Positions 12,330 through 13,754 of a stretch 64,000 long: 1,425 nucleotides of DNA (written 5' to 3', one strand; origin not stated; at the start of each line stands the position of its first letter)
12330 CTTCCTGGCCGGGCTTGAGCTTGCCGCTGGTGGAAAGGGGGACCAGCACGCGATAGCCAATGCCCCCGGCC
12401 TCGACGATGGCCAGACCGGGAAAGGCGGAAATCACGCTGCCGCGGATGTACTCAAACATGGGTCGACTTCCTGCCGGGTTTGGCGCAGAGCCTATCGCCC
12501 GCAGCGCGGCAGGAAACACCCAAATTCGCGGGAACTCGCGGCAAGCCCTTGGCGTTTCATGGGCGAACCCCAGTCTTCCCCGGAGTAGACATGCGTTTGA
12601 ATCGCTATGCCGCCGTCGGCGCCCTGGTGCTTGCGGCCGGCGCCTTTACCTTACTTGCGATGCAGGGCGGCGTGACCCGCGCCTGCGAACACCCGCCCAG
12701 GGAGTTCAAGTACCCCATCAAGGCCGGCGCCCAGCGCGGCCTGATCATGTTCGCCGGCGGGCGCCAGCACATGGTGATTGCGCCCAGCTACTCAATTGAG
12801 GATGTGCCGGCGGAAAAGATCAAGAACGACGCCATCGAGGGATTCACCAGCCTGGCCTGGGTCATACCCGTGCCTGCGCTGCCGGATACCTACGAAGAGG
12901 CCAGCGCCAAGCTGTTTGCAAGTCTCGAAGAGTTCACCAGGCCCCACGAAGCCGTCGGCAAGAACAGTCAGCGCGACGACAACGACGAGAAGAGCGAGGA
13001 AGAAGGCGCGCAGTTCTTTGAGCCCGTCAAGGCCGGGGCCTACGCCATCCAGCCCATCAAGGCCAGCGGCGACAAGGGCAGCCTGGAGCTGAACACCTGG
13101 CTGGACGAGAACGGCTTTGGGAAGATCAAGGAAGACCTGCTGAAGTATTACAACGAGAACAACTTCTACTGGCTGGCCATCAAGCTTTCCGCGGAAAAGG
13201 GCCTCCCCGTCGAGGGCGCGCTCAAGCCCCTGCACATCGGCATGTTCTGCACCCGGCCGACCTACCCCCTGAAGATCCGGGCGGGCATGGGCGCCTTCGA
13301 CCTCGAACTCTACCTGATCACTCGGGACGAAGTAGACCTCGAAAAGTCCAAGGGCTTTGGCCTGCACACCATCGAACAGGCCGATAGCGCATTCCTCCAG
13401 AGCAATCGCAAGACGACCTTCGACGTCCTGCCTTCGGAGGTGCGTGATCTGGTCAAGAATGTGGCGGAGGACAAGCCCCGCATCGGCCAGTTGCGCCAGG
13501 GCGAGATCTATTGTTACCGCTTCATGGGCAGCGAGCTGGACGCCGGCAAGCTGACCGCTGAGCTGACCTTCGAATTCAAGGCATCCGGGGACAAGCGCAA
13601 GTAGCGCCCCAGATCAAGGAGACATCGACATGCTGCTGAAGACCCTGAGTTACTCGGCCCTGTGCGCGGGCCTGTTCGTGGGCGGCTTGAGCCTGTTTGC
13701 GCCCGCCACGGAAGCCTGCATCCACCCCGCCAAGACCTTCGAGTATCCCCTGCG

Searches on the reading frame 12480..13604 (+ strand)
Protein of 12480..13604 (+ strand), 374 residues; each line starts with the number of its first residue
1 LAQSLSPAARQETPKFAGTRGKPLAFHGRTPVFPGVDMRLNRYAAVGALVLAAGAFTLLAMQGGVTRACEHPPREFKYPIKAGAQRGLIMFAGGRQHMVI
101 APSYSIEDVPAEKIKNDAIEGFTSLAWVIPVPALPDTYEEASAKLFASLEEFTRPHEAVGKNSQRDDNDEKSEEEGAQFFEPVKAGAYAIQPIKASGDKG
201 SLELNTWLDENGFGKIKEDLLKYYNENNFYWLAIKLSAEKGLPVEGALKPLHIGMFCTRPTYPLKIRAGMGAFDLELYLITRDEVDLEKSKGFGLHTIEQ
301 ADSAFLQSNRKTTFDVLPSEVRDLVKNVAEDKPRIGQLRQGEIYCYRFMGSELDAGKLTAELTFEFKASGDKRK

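Call 74: search_protein_families(library=pfam, proteins=[window:12480-13604:+], max_evalue=0.001)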
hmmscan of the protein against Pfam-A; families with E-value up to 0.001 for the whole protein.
window:12480-13604:+ (374 aa): 1 family
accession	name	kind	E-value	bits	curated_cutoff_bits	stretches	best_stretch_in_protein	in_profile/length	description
PF10092.14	DUF2330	-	2.7e-11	43.7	24.7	1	124-289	48-222/279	Uncharacterized protein conserved in bacteria (DUF2330)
